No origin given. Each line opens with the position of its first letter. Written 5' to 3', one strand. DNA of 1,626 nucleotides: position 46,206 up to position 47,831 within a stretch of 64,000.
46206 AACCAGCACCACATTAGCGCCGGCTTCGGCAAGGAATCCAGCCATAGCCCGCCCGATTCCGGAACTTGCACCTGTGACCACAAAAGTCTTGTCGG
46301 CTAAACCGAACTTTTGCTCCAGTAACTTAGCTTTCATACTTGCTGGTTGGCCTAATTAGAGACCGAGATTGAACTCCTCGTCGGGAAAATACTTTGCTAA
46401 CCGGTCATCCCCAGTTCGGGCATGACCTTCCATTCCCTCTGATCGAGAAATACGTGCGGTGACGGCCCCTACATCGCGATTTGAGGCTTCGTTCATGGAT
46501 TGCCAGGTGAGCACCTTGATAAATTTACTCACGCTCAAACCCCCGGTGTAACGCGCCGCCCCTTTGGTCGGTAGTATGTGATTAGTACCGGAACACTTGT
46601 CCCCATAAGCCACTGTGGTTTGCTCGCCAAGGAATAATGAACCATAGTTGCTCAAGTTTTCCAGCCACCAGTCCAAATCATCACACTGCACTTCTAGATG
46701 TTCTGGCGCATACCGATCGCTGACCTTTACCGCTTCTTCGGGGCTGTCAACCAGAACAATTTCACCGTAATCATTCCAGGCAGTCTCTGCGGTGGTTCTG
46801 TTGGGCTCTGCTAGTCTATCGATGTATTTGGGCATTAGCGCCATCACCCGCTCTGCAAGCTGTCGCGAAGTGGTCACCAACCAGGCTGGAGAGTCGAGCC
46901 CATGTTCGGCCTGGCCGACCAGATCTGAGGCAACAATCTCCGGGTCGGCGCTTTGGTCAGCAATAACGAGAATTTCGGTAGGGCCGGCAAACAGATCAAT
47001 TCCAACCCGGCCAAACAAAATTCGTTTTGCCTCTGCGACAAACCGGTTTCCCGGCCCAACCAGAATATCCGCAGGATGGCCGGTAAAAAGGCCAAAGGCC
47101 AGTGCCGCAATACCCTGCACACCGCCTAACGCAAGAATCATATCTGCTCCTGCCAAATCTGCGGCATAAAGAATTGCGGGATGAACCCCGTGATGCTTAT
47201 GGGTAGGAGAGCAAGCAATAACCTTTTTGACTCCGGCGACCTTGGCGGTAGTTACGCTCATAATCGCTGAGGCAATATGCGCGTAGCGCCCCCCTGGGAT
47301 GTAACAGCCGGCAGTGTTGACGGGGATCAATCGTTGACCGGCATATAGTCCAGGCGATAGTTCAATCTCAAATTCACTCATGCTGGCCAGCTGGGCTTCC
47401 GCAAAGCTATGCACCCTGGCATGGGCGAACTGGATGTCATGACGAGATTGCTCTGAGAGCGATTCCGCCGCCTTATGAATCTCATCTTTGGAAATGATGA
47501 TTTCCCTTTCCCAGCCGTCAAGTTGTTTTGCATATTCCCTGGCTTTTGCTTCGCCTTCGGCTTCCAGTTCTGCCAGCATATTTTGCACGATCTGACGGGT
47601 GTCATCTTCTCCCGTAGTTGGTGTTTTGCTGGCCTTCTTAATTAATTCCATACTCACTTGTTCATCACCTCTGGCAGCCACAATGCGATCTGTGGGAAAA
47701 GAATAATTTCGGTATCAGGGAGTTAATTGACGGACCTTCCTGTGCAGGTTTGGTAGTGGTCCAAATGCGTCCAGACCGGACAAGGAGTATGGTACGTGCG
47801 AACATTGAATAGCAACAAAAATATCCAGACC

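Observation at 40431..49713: Four consecutive dehydrogenases (GMC, HisD-like, SDR, Zn-MDR) followed by a TAXI-TRAP transporter: a candidate hpsNOP-type C3-sulfonate (DHPS) oxidation locus with a non-canonical uptake system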

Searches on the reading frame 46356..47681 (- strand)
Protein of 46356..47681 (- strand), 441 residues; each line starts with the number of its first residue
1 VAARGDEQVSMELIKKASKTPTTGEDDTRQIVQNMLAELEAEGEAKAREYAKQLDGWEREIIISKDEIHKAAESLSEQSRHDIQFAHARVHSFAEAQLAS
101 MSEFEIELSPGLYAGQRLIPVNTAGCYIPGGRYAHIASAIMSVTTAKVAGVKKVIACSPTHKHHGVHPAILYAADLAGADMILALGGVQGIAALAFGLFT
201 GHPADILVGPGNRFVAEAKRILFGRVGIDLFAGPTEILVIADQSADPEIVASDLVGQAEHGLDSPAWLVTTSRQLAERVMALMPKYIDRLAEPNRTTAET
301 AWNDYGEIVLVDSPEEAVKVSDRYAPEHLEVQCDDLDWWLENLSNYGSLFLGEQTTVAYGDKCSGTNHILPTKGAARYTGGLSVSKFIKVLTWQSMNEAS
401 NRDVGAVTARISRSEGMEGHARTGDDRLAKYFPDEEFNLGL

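Call 3: search_protein_families(library=pfam, proteins=[window:46356-47681:-])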
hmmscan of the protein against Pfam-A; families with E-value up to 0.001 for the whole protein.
window:46356-47681:- (441 aa): 1 family
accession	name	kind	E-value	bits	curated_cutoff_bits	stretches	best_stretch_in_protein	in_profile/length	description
PF00815.25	Histidinol_dh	-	1.3e-132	443.1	27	1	21-427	4-410/411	Histidinol dehydrogenase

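Call 4: search_protein_families(library=ncbifam, proteins=[window:46356-47681:-])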
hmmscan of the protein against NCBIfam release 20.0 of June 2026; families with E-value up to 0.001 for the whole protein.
window:46356-47681:- (441 aa): 2 families
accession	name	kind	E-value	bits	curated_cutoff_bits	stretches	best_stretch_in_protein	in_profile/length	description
TIGR00069.1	hisD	equivalog_domain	4.9e-132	440.9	243.8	1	32-423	1-389/393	histidinol dehydrogenase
NF010343.0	PRK13770.1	equivalog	3.2e-71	240.3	647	1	25-420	18-407/416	histidinol dehydrogenase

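Call 8: find_homologous_proteins(query=window:46356-47681:-)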
Query window:46356-47681:- (441 aa): 8000 proteins with E <= 0.001 among 8000 candidates; the best 120 are listed.
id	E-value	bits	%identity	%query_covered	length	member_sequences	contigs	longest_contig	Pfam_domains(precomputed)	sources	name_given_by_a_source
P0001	5.4e-257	871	88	98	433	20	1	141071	PF00815.26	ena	-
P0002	3.0e-242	822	84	98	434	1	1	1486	PF00815.26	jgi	-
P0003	9.5e-242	820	82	98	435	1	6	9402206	PF00815.26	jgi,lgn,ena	jgi:sulfopropanediol 3-dehydrogenase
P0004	2.7e-241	819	82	98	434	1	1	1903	PF00815.26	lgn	-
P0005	3.6e-241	819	82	98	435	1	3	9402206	PF00815.26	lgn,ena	-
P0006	8.4e-241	817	82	98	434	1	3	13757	PF00815.26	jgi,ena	-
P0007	9.9e-241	817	82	98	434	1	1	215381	PF00815.26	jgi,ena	jgi:sulfopropanediol 3-dehydrogenase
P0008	1.2e-240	817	82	98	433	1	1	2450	PF00815.26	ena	-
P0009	1.3e-240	817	82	98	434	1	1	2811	PF00815.26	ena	-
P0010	1.4e-240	817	82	98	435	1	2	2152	PF00815.26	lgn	-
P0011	1.5e-240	817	82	98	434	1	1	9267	PF00815.26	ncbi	-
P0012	2.6e-240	816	82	98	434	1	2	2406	PF00815.26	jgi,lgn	jgi:sulfopropanediol 3-dehydrogenase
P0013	5.7e-240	815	81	98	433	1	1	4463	PF00815.26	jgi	jgi:sulfopropanediol 3-dehydrogenase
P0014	6.1e-240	814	82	98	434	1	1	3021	PF00815.26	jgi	jgi:sulfopropanediol 3-dehydrogenase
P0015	6.9e-240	814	81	98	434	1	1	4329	PF00815.26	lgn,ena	-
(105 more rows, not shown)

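Call 13: search_solved_structures(query=window:46356-47681:-, show_alignments=2)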
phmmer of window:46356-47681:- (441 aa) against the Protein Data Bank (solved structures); distinct sequences matched with E-value up to 0.001: 11.
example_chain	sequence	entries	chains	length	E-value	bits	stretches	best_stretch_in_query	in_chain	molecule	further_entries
8v35_A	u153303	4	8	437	1.3e-179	600.8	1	13-440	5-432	Sulfopropanediol 3-dehydrogenase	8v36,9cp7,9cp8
8v37_A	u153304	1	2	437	1.8e-178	597.1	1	13-440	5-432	Sulfopropanediol 3-dehydrogenase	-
9cp9_A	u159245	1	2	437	3.3e-178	596.2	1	13-440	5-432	Sulfopropanediol 3-dehydrogenase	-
8wwe_A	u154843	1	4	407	3.5e-152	510.5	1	10-415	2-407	(R)-DHPS dehydrogenase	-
4g07_A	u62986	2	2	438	6.7e-72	246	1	26-425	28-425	Histidinol dehydrogenase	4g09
9lbv_A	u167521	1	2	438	7.8e-72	245.8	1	23-428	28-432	Histidinol dehydrogenase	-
8xsq_A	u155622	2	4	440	7.9e-72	245.8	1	23-428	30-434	Histidinol dehydrogenase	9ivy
6an0_A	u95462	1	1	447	1.3e-68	235.2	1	19-427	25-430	Histidinol dehydrogenase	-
4gic_A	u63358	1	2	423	4.6e-67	230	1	25-389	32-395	Histidinol dehydrogenase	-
1k75_A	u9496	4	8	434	2.1e-66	227.9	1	25-420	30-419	L-histidinol dehydrogenase | Histidinol dehydrogenase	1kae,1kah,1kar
5vlb_A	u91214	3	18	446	6.5e-60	206.5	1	27-427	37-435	Histidinol dehydrogenase, chloroplastic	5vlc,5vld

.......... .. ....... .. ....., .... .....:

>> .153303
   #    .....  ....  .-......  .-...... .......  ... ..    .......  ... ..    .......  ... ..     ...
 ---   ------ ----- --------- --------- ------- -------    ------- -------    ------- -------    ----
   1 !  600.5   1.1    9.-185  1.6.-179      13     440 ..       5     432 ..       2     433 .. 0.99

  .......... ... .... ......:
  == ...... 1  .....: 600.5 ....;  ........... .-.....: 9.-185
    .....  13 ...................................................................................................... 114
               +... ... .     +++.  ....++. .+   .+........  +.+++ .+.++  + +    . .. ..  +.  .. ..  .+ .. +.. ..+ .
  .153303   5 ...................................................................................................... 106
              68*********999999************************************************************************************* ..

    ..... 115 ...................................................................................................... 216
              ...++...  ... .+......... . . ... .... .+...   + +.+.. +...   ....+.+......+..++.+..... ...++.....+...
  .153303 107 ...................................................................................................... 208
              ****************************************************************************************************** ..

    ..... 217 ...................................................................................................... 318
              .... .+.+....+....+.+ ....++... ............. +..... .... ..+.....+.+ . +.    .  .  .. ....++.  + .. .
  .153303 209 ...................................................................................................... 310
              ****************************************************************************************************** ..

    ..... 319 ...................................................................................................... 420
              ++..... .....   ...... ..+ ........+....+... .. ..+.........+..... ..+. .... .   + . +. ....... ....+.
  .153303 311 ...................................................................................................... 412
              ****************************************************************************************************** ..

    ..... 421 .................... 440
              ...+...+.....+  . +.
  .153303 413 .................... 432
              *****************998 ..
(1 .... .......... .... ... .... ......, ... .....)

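Call 14: search_dna_similar(query=window:46356-47681:-, collection=plasmids, mode=protein, max_rows=30)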
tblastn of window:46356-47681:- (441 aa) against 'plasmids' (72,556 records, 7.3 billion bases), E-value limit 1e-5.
Records with a match: 388; places in all: 432; records where one place covers at least 80% of the query: 380.
Best place of each record, by identity: 60-80% 9; <60% 379.
By first word of the organism name: Sinorhizobium 78; Rhizobium 61; Shinella 14; Klebsiella 14; Pseudoalteromonas 14; Azospirillum 12; Leisingera 11; Sulfitobacter 10; Paracoccus 7; Novosphingobium 7; and 80 more.
By predicted mobility (MOB-suite, as given by PLSDB): non-mobilizable 235; conjugative 116; mobilizable 37.
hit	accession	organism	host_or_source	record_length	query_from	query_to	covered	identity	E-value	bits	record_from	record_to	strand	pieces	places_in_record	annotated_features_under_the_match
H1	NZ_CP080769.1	Cupriavidus pinatubonensis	genomic assembly,soil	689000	11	440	98%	61.4%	1e-167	529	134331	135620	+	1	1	hpsN: sulfopropanediol 3-dehydrogenase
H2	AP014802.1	Rhodovulum sulfidophilum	-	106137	7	440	98%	60.4%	5e-161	510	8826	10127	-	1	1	hisD: histidinol dehydrogenase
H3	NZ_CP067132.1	Paracoccus seriniphilus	cell culture,washing water of Bugula ...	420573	9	439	98%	60.8%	3e-165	522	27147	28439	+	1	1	hisD: histidinol dehydrogenase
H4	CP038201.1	Paracoccus ferrooxidans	single cell,bioreactor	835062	9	439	98%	60.8%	1e-161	511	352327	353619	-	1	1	hisD: histidinol dehydrogenase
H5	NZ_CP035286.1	Paracoccus versutus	whole organism,soil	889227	9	439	98%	60.6%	1e-161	512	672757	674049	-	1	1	hisD: histidinol dehydrogenase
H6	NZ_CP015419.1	Rhodovulum sulfidophilum DSM 1374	cell culture,marine mud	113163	7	440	98%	60.1%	1e-161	511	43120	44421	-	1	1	hisD: histidinol dehydrogenase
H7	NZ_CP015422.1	Rhodovulum sulfidophilum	cell culture,laboratory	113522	7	440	98%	60.1%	1e-161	511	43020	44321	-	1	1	hisD: histidinol dehydrogenase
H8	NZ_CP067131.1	Paracoccus seriniphilus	cell culture,washing water of Bugula ...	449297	4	431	97%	60.7%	1e-151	483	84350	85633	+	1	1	hisD: histidinol dehydrogenase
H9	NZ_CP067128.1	Paracoccus alcaliphilus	whole organism,soil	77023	6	431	97%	60.8%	3e-157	499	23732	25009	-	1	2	hisD: histidinol dehydrogenase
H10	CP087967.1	Polaromonas sp. P1-6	cell culture,cave ground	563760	9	440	98%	59.9%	9e-83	526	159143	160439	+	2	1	none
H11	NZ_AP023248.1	Mesorhizobium sp. 131-2-1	Lotus japonicus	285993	11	439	97%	59.4%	1e-154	491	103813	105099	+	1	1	hisD: histidinol dehydrogenase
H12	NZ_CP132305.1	Shinella sumterensis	Homo sapiens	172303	7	439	98%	58.7%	2e-155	493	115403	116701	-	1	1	hisD: histidinol dehydrogenase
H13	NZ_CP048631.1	Ancylobacter pratisalsi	-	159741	9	439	98%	58.9%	5e-157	498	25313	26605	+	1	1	hisD: histidinol dehydrogenase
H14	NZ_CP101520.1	Ensifer adhaerens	cell cuture,rhizosphere soil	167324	10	439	98%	59.1%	3e-152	484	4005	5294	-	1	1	hisD: histidinol dehydrogenase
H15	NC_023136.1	Leisingera methylohalidivorans DSM 14336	Seawater collected from a tide pool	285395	7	429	96%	59.6%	4e-150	478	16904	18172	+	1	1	hisD: histidinol dehydrogenase | amino acid racemase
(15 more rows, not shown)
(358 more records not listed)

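Call 16: get_annotated_region(hit=H1, flank=9000)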
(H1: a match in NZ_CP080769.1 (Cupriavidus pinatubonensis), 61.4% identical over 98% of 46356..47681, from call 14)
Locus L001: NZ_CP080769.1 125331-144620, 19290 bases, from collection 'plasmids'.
description: Cupriavidus pinatubonensis strain HN-2 plasmid p2, complete sequence
organism: Cupriavidus pinatubonensis (NCBI taxid 248026)
taxonomy: Bacteria; Pseudomonadota; Betaproteobacteria; Burkholderiales; Burkholderiaceae; Cupriavidus; Cupriavidus pinatubonensis
host: -; source: genomic assembly,soil; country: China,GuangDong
typing (MOB-suite, as given by PLSDB): non-mobilizable
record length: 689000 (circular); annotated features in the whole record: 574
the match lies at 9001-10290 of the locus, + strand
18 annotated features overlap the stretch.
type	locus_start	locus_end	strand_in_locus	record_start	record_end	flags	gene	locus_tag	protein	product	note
CDS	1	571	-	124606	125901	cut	-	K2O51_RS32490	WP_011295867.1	MFS transporter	-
CDS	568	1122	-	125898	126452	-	-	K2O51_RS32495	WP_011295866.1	chalcone isomerase family protein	-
CDS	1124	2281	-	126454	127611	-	-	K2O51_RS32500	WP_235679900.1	cyclopropane-fatty-acyl-phospholipid synthase family protein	-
CDS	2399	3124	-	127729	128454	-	-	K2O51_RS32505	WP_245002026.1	DUF1365 domain-containing protein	-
CDS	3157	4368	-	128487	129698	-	-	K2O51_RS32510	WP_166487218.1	FAD-dependent oxidoreductase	-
CDS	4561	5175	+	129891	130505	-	-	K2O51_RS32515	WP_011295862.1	helix-turn-helix domain-containing protein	-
CDS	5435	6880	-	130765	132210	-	-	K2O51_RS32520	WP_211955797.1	IS1182 family transposase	-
CDS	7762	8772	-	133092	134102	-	-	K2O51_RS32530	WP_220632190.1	LacI family DNA-binding transcriptional regulator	-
CDS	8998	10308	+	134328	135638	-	hpsN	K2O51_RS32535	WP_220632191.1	sulfopropanediol 3-dehydrogenase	-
CDS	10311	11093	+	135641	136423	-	hpsO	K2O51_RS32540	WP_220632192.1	(S)-sulfopropanediol 2-dehydrogenase HpsO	-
CDS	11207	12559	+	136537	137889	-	-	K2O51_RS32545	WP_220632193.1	MFS transporter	GO:0055085 - transmembrane transport [Evidence IEA]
CDS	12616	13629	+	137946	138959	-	-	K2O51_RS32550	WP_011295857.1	galactitol-1-phosphate 5-dehydrogenase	-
CDS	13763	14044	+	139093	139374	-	-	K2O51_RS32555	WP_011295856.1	UxaA family hydrolase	-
CDS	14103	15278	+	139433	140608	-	-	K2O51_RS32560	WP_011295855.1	UxaA family hydrolase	-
CDS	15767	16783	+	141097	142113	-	-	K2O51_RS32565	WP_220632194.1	tripartite tricarboxylate transporter substrate binding protein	-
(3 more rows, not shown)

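Call 23: find_related_loci(query=window:46356-47681:-, collection=genome_contigs, flank=10000)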
Query window:46356-47681:- (441 aa) in genome_contigs; peptide patterns used: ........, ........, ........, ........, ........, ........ (x = any residue, [..] = any of these).
164 stretches matched a pattern; 121 encode a relative of the query (tblastn E <= 1e-3); the best 80 are kept; 80 distinct loci.
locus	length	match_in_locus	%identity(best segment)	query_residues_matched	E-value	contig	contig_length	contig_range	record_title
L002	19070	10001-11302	80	8-441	0e+0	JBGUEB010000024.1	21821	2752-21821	MAG: Gammaproteobacteria bacterium isolate 11D-11 NODE_24_length_21821_cov_3.631577, whole genome shotgun sequence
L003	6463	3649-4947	81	9-441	0e+0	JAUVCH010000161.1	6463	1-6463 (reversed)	MAG: Gammaproteobacteria bacterium isolate CSMAG_266 CSMAG_266_k141_5414594_length_6463_cov_8.5141, whole genome shotgun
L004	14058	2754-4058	80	7-441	0e+0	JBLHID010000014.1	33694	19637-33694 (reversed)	MAG: Polaribacter sp. isolate 3300054975_95 Ga0535640_0000663, whole genome shotgun sequence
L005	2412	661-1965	78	7-441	0e+0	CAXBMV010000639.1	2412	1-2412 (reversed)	MAG TPA_asm: uncultured Gammaproteobacteria bacterium isolate ERR2762118_concoct_132 genome assembly, contig: ERZ3421824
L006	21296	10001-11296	75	8-439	0e+0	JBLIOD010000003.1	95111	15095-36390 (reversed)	MAG: Gammaproteobacteria bacterium isolate 3300053785_172 Ga0535658_0000163, whole genome shotgun sequence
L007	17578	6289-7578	76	11-439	0e+0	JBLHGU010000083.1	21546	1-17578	MAG: Parasphingorhabdus sp. isolate 3300054976_34 Ga0535667_0003181, whole genome shotgun sequence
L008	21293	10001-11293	75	9-439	0e+0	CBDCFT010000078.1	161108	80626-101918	MAG: Arenicellales bacterium isolate fa2340bb-7512-474c-9a1b-ad7969f9bc17 genome assembly, contig: contig_78, whole geno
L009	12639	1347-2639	72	9-439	0e+0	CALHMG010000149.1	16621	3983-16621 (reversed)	MAG: uncultured Gammaproteobacteria bacterium isolate R2_Bin_MAXBIN__073_sub_1 genome assembly, contig: c_000000632195,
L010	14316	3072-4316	73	26-440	0e+0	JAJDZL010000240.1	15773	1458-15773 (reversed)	MAG: Gammaproteobacteria bacterium isolate jk18x40bins.47 k141_2272930, whole genome shotgun sequence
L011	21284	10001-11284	71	16-440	0e+0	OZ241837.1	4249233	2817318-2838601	MAG: Arenicellales bacterium isolate e136e302-b5bb-49f9-86ed-29cc4dfdc771 genome assembly, chromosome: 1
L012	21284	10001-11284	70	12-439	0e+0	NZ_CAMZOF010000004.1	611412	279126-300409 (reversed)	Pelagibius sp. Alg239-R121 NODE_4_length_611412_cov_70.2609, whole genome shotgun sequence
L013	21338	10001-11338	67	4-439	0e+0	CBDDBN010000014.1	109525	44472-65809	MAG: Denitrobaculum sp. isolate 4fddff2f-19d8-4516-84eb-570fa45f9fb9 genome assembly, contig: contig_14, whole genome sh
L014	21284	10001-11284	69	15-439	0e+0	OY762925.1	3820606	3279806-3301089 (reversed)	MAG: Arenicellales bacterium isolate fc57fc85-6992-497f-ba80-5e9215e941df genome assembly, chromosome: 1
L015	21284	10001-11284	68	12-439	0e+0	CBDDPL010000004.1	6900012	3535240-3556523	MAG: Denitrobaculum sp. isolate 3be665f0-f184-4678-b6b7-05c68c88e287 genome assembly, contig: chromosome_2, whole genome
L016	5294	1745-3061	67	4-441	0e+0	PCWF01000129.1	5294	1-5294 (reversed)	MAG: Nitrospinae bacterium CG11_big_fil_rev_8_21_14_0_20_56_8 CG11_8_21_14_0.20_scaffold_11669_c, whole genome shotgun s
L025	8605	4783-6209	62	6-439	0e+0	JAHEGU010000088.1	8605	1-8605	MAG: Gammaproteobacteria bacterium isolate Ww423 NODE_23179_length_8605_cov_5.142504, whole genome shotgun sequence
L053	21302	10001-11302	59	6-439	1e-172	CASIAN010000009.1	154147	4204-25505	MAG: uncultured Rhodobacteraceae bacterium isolate FRAM_WSC20_S26_BML_bin_30_1 genome assembly, contig: FRAM_WSC20_S26_B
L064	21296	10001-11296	59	8-439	1e-171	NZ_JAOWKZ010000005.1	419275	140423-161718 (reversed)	Albidovulum litorale strain WL0050 NODE_5_length_419275_cov_136.440837, whole genome shotgun sequence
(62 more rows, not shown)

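Call 29: search_protein_families(library=pfam, proteins=[L002:5977-7248:+, L002:7378-9858:+, L002:13144-13917:-, L002:13938-14891:+, L002:15756-18329:+, L006:9115-9849:+, L006:5414-6517:+, L004:6452-8053:-, L064:6867-8015:+, L009:3776-5203:-], max_evalue=0.00001)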
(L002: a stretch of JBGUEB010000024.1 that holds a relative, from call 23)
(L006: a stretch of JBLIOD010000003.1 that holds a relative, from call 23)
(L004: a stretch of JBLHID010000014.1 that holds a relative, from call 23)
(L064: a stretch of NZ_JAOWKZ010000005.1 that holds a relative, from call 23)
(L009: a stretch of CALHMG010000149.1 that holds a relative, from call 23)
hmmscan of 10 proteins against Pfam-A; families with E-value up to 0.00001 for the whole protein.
L002:5977-7248:+ (423 aa): 1 family
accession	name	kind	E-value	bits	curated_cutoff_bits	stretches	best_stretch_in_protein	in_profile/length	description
PF03480.18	DctP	-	3.1e-31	109.2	23.4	1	98-380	11-283/286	Bacterial extracellular solute-binding protein, family 7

L002:7378-9858:+ (826 aa): 2 families
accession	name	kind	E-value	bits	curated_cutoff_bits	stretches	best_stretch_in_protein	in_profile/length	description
PF06808.19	DctM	-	1.1e-59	202.7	23.8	1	276-815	2-413/413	Tripartite ATP-independent periplasmic transporter, DctM component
PF04290.18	DctQ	-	7e-12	45.8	28.3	1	65-214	2-130/132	Tripartite ATP-independent periplasmic transporters, DctQ component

L002:13144-13917:- (257 aa): 2 families
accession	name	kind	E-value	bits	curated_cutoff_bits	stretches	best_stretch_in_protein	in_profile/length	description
PF13525.12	YfiO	-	5.8e-61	206.3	25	1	43-246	5-201/203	Outer membrane lipoprotein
PF13512.12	TPR_18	-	4.1e-43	147.5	21.9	1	42-178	9-145/145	Tetratricopeptide repeat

L002:13938-14891:+ (317 aa): 2 families
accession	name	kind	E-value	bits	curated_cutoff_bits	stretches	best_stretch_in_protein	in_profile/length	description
PF00849.27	PseudoU_synth_2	-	1.7e-35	122.9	26.8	1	91-240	2-152/152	RNA pseudouridylate synthase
PF01479.30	S4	-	7e-06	26.1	22.8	0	18-63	2-48/48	S4 domain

L002:15756-18329:+ (857 aa): 13 families
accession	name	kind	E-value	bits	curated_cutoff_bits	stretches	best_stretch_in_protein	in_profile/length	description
PF07724.20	AAA_2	-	1.6e-72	243.4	27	1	596-759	1-165/166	AAA domain (Cdc48 subfamily)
PF17871.7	AAA_lid_9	-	1e-34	119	22.8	1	342-443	1-102/104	AAA lid domain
PF02861.25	Clp_N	-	1.1e-28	99.6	20.7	2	17-68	1-52/53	Clp amino terminal domain, pathogenicity island component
PF10431.15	ClpB_D2-small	-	2.9e-25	88.5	21.9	1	766-846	1-81/81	C-terminal, D2-small domain, of ClpB protein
PF00004.35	AAA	-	4.2e-24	85.9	21.2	2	203-336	2-126/131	ATPase family associated with various cellular activities (AAA)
PF07728.20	AAA_5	-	2.1e-18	67.1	22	1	601-721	2-124/139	AAA domain (dynein-related subfamily)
PF13401.12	AAA_22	-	1.4e-11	45.2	27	0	599-696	6-110/130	AAA domain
PF13191.12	AAA_16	-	5e-11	43.8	32.6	0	180-226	2-51/167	AAA ATPase domain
PF00158.32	Sigma54_activat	-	1.2e-08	35.2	20.2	0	598-718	22-142/168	Sigma-54 interaction domain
PF20720.3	nSTAND3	-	2.6e-06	27.6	27.2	0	198-227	16-45/155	Novel STAND NTPase 3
PF01695.23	IstB_IS21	-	4e-06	26.9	24.1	0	197-261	90-150/238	IstB-like ATP binding protein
PF01637.24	ATPase_2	-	4.3e-06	27.1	33.2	0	183-293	4-132/225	ATPase domain predominantly from Archaea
PF01078.27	Mg_chelatase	-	9.4e-06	25.6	20.3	0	600-643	24-63/207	Magnesium chelatase, subunit ChlI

L006:9115-9849:+ (244 aa): 3 families
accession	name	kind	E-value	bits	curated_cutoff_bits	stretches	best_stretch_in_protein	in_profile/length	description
PF07702.18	UTRA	-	2.4e-27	95.9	23.8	1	100-238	5-141/141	UTRA domain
PF00392.27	GntR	-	9.8e-18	64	27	1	13-76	1-64/64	Bacterial regulatory proteins, gntR family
PF14502.12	HTH_41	-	3.6e-06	26.7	25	0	33-76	3-48/48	Helix-turn-helix domain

L006:5414-6517:+ (367 aa): 1 family
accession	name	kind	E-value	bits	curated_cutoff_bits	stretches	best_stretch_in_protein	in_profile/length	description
PF03480.18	DctP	-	1.5e-29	103.7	23.4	1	44-317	15-278/286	Bacterial extracellular solute-binding protein, family 7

L004:6452-8053:- (533 aa): 0 families

L064:6867-8015:+ (382 aa): 1 family
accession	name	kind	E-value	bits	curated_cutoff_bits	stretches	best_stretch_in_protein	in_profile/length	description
PF03480.18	DctP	-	1.7e-45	156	23.4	1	81-343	17-275/286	Bacterial extracellular solute-binding protein, family 7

L009:3776-5203:- (475 aa): 1 family
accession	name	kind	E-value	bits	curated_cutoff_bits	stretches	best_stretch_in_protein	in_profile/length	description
PF00691.25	OmpA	-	3.2e-21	75.9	27.2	1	373-466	1-96/98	OmpA family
